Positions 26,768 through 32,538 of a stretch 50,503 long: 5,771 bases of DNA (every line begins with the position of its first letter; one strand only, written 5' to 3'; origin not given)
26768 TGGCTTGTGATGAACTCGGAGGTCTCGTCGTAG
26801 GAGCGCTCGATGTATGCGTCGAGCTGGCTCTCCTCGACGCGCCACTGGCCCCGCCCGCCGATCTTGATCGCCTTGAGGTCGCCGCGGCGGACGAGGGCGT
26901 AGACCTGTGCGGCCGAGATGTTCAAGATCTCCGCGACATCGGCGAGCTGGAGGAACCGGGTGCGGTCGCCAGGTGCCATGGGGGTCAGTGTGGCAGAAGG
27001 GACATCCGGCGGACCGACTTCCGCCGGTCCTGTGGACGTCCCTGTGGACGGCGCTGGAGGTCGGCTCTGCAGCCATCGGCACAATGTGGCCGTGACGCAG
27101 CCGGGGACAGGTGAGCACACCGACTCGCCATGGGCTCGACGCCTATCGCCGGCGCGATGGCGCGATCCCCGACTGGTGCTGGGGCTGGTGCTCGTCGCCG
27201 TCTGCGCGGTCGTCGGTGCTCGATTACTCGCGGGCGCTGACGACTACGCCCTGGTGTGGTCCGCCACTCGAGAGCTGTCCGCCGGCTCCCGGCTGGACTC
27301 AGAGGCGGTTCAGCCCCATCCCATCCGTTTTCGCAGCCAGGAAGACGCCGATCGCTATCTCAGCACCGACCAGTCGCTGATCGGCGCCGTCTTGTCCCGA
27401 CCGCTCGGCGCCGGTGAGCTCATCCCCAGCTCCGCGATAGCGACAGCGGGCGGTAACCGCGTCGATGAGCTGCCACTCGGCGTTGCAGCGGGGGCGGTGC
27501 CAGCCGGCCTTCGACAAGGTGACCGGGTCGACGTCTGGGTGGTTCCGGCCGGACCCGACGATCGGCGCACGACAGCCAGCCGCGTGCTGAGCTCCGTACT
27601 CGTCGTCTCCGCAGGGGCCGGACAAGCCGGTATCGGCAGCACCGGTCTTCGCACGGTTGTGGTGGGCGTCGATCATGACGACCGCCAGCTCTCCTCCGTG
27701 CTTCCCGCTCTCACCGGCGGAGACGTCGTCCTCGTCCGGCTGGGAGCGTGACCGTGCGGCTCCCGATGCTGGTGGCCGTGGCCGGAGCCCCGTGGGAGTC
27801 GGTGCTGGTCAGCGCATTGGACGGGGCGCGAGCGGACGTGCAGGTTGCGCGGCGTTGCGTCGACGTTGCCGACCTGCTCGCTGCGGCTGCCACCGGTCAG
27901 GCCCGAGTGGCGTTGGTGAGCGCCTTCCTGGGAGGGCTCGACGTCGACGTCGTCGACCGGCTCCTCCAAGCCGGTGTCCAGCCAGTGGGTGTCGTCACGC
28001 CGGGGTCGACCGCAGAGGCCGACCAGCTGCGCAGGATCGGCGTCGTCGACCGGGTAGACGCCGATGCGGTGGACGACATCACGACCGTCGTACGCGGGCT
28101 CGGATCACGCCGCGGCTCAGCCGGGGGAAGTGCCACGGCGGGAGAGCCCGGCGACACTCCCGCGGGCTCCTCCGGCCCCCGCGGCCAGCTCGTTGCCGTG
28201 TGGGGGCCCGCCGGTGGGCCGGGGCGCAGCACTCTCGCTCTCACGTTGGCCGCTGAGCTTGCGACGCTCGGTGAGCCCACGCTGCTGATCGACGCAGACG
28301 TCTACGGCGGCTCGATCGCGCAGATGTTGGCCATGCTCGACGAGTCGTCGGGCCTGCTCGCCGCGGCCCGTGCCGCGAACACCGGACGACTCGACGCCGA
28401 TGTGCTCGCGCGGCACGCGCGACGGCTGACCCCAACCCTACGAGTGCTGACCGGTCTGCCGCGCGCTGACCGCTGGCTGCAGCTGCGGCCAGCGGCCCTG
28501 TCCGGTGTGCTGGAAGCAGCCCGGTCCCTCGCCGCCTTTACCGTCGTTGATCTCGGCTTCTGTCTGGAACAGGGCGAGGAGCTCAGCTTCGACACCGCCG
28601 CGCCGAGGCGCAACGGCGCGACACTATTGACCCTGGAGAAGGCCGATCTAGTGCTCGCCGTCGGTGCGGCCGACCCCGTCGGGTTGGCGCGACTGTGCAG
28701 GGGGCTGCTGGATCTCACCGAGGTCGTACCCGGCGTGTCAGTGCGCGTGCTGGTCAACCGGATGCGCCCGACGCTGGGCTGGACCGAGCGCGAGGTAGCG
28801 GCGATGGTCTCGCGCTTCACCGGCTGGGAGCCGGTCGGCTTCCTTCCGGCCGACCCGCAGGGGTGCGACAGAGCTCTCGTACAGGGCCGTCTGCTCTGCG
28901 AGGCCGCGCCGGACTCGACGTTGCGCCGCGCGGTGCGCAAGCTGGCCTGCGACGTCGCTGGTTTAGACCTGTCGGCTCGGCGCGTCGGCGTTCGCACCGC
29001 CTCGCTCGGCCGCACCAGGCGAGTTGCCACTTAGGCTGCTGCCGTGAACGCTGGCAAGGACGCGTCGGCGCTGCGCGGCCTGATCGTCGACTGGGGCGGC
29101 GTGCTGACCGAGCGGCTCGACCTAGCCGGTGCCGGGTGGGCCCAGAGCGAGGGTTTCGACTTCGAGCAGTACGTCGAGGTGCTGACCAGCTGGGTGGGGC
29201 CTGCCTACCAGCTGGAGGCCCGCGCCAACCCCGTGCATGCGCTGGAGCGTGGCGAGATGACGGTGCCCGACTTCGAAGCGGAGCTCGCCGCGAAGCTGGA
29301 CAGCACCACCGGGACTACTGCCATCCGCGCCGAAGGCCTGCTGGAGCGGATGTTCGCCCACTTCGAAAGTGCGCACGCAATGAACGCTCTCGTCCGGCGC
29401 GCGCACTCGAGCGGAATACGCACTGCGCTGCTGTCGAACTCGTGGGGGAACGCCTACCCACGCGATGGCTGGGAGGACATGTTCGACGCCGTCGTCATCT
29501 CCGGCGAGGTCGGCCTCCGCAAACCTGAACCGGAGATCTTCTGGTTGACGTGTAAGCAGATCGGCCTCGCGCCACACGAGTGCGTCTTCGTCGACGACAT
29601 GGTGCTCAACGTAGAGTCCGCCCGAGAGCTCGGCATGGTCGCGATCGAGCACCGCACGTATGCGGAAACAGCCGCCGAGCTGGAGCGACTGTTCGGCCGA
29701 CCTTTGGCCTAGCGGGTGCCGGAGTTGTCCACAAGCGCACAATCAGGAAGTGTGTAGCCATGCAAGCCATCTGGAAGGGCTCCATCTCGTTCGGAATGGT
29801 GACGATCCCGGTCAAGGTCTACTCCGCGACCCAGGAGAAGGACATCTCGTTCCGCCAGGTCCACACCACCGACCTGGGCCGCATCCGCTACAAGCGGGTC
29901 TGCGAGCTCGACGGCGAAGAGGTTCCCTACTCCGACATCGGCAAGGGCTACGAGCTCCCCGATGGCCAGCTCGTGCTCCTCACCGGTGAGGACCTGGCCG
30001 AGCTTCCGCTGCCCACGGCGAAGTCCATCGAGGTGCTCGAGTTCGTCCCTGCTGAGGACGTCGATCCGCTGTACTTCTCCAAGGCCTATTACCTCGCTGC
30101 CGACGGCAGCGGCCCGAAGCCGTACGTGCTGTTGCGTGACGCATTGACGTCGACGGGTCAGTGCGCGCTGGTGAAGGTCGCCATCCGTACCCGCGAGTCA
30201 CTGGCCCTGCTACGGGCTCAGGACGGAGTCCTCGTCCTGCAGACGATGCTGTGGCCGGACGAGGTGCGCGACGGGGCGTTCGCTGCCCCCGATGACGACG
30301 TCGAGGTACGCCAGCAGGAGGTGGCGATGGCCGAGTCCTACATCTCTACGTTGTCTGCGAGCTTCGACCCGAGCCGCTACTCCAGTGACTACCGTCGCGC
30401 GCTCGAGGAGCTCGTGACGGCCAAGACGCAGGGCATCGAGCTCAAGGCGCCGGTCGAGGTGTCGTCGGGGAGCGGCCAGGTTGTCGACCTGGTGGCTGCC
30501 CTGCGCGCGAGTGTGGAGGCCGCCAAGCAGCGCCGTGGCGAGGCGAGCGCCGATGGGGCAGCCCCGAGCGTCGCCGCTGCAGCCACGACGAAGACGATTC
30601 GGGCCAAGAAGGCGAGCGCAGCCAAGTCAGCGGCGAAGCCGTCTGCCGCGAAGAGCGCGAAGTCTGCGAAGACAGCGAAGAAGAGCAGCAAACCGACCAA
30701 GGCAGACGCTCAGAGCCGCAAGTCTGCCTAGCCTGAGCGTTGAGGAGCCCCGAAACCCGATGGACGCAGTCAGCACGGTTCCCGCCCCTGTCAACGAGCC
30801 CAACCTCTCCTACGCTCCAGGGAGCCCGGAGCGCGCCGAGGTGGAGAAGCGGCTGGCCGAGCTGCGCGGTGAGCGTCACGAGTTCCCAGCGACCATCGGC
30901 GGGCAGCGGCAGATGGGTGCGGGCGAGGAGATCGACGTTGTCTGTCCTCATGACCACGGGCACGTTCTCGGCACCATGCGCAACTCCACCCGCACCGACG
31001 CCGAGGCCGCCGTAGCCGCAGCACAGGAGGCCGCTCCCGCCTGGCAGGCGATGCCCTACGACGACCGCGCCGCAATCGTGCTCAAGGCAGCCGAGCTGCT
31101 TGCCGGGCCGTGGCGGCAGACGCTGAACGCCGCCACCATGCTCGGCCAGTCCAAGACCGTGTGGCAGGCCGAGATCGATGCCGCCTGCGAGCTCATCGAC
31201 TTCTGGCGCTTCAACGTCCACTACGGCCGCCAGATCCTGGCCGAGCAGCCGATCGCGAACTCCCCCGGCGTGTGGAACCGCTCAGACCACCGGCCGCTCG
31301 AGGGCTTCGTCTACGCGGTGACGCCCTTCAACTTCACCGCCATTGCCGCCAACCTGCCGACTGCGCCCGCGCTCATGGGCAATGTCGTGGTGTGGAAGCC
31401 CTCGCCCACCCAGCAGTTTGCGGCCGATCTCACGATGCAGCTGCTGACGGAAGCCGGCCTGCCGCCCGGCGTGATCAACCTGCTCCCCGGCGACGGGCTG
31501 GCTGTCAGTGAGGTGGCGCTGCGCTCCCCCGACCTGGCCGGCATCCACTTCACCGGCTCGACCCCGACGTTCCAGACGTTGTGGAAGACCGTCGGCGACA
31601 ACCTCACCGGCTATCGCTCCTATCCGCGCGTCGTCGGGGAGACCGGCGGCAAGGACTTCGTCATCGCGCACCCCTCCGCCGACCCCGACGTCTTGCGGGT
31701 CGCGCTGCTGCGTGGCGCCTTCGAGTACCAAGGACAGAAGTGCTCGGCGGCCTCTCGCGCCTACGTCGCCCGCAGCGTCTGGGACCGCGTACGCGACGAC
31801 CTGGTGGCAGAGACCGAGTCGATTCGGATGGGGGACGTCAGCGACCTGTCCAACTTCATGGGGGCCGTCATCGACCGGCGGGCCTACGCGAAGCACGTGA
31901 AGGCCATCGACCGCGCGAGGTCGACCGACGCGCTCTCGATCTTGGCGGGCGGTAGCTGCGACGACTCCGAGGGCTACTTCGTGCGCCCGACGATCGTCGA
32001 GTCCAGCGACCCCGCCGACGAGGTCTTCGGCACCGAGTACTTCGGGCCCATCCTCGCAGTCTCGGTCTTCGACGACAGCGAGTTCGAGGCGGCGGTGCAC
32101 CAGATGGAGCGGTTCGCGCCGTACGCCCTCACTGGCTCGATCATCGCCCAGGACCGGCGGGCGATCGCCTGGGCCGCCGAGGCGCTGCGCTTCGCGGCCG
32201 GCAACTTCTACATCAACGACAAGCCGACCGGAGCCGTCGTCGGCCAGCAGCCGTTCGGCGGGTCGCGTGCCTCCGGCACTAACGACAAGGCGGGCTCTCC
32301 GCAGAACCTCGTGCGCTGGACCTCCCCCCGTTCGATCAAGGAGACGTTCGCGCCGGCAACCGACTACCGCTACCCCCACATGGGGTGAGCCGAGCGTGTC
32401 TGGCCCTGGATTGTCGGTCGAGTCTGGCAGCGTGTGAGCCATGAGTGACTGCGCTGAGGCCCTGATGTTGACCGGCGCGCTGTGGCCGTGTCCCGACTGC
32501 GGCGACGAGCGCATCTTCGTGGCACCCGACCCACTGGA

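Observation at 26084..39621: Shared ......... motif in three intergenic regions links a split Tad/Flp-like pilus gene set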

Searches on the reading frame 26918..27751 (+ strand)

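Call 8: search_protein_families(library=pfam, proteins=[window:26918-27751:+], max_evalue=0.01)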
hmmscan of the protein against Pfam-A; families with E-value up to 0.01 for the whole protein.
window:26918-27751:+ (277 aa): 2 families
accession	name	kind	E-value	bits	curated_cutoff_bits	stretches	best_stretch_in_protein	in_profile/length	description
PF08666.17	SAF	-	0.0022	19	21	0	116-173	6-61/63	SAF domain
PF13144.11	ChapFlgA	-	0.0072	16.8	23.8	0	113-175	3-61/122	Chaperone for flagella basal body P-ring formation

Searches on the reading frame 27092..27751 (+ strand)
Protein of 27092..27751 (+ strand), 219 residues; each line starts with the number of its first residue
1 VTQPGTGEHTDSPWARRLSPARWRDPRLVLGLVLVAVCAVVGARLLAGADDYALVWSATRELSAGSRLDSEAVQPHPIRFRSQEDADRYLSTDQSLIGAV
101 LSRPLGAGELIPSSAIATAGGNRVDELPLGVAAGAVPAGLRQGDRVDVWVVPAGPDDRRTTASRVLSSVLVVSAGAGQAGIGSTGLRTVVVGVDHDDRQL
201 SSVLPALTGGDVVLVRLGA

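Call 79: search_protein_families(library=ncbifam, proteins=[window:27092-27751:+], max_evalue=0.01)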
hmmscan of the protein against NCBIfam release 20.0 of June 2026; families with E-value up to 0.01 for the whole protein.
window:27092-27751:+ (219 aa): 1 family
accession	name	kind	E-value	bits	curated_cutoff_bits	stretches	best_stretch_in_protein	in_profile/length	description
TIGR03170.1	flgA_cterm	equivalog_domain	7.7e-05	22.7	54.65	1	50-118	10-76/137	flagellar basal body P-ring formation chaperone FlgA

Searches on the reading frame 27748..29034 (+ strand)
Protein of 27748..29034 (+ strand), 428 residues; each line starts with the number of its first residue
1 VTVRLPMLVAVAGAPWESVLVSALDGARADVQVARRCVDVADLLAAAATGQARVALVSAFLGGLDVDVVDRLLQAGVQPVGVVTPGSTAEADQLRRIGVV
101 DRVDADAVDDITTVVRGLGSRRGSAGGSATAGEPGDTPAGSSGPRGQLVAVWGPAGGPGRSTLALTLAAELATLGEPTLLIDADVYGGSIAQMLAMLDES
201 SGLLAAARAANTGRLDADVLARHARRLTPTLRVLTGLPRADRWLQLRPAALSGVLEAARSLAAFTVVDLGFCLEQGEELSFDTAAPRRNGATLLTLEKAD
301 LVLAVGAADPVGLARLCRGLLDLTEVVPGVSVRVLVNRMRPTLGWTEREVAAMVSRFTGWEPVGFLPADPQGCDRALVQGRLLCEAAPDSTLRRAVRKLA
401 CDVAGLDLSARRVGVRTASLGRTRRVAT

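Call 8: search_protein_families(library=pfam, proteins=[window:27748-29034:+], max_evalue=0.01)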
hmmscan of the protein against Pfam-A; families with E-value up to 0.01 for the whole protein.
window:27748-29034:+ (428 aa): 3 families
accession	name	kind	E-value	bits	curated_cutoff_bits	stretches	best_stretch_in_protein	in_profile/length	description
PF10609.15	ParA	-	4.5e-08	33.2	27.1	1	148-199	5-56/246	NUBPL iron-transfer P-loop NTPase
PF01656.29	CbiA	-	0.00067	20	25.4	1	149-187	1-39/125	CobQ/CobB/MinD/ParA nucleotide binding domain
PF13614.12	AAA_31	-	0.0015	19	27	1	148-186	3-41/177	AAA domain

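Call 79: search_protein_families(library=ncbifam, proteins=[window:27748-29034:+], max_evalue=0.01)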
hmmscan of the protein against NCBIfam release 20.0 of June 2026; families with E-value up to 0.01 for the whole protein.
window:27748-29034:+ (428 aa): 10 families
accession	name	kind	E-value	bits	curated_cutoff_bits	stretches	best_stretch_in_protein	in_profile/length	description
TIGR03815.1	CpaE_hom_Actino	equivalog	1.1e-16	61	154.45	1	141-398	106-335/340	septum site-determining protein Ssd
TIGR03371.1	cellulose_yhjQ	equivalog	1.5e-09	37.7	157.85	2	148-186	3-41/246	cellulose biosynthesis protein BcsQ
NF041136.1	MrpORP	equivalog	3.6e-06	26.5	450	1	151-200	10-59/365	iron-sulfur cluster carrier protein MrpORP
NF041546.1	ParA_partition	equivalog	4.4e-06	26.4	180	1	149-200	2-52/203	ParA family partition ATPase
NF008669.0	PRK11670.1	equivalog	1.2e-05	24.4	348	1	148-198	109-159/369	iron-sulfur cluster carrier protein ApbC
TIGR01969.1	minD_arch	subfamily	1.8e-05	24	201.75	1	152-201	6-55/251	cell division ATPase MinD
TIGR01005.1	eps_transp_fam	subfamily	1.9e-05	23.1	411.7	1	142-219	544-620/754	exopolysaccharide transport protein family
NF047398.1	AAA_KGGVGR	domain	0.00058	20.2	90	1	148-196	4-52/190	KGGVGR-motif variant AAA ATPase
TIGR03029.1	EpsG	equivalog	0.0031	16.7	313.8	1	147-195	104-152/274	chain length determinant protein tyrosine kinase EpsG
TIGR03018.1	pepcterm_TyrKin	hypoth_equivalog_domain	0.0053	16.1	230.65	1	147-205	36-94/207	XrtA-associated tyrosine autokinase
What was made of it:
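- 27092..29034 (+): SAF-domain (CpaB/RcpC-like) gene and ParA/TadZ(CpaE/Ssd)-like ATPase gene. CpaE_hom_Actino hit below cutoff (call 79).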

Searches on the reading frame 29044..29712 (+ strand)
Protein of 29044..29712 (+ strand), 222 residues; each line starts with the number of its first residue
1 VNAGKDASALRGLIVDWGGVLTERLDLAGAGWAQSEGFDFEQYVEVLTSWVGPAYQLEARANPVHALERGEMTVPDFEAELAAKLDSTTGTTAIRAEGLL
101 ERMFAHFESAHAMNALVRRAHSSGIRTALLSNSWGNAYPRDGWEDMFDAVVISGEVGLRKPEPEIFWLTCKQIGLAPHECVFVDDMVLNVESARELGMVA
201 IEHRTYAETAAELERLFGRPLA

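Call 8: search_protein_families(library=pfam, proteins=[window:29044-29712:+], max_evalue=0.01)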
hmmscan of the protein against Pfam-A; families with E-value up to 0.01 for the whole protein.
window:29044-29712:+ (222 aa): 3 families
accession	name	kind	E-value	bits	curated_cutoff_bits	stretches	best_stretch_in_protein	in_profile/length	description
PF00702.32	Hydrolase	-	2.2e-12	48.2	26.4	1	11-197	2-191/191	haloacid dehalogenase-like hydrolase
PF13419.12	HAD_2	-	2.8e-09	37.8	23.8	1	113-200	88-175/178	Haloacid dehalogenase-like hydrolase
PF13242.12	Hydrolase_like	-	0.0022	18.3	22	1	158-214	2-59/75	HAD-hyrolase-like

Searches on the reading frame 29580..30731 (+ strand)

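Call 8: search_protein_families(library=pfam, proteins=[window:29580-30731:+], max_evalue=0.01)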
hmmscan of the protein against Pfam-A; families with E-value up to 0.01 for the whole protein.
window:29580-30731:+ (383 aa): 1 family
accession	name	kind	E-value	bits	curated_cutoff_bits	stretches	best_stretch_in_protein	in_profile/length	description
PF02735.22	Ku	-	4e-50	170.8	25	1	70-250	1-190/190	Ku70/Ku80 beta-barrel domain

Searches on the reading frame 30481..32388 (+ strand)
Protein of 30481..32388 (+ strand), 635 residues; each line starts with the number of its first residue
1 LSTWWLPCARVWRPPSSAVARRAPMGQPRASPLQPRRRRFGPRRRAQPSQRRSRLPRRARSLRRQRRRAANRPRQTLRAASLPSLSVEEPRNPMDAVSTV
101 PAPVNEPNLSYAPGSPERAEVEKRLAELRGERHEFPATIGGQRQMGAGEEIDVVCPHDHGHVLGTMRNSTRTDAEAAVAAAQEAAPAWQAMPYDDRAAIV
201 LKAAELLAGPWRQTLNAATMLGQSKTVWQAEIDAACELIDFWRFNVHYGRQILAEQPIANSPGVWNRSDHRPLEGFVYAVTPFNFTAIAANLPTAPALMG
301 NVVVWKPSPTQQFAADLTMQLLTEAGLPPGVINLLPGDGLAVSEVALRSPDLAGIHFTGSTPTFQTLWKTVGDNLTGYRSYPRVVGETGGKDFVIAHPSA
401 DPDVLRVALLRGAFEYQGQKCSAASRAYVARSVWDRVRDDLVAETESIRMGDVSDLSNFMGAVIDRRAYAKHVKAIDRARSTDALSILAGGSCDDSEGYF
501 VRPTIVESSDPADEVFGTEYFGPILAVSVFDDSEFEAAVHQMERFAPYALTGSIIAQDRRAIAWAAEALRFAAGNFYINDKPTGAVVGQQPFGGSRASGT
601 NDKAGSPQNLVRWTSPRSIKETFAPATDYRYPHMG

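Call 8: search_protein_families(library=pfam, proteins=[window:30481-32388:+], max_evalue=0.01)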
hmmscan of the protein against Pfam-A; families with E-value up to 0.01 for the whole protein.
window:30481-32388:+ (635 aa): 1 family
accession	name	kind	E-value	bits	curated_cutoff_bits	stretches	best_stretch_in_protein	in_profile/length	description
PF00171.27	Aldedh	-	1.8e-101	340.4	23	1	147-617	5-459/461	Aldehyde dehydrogenase family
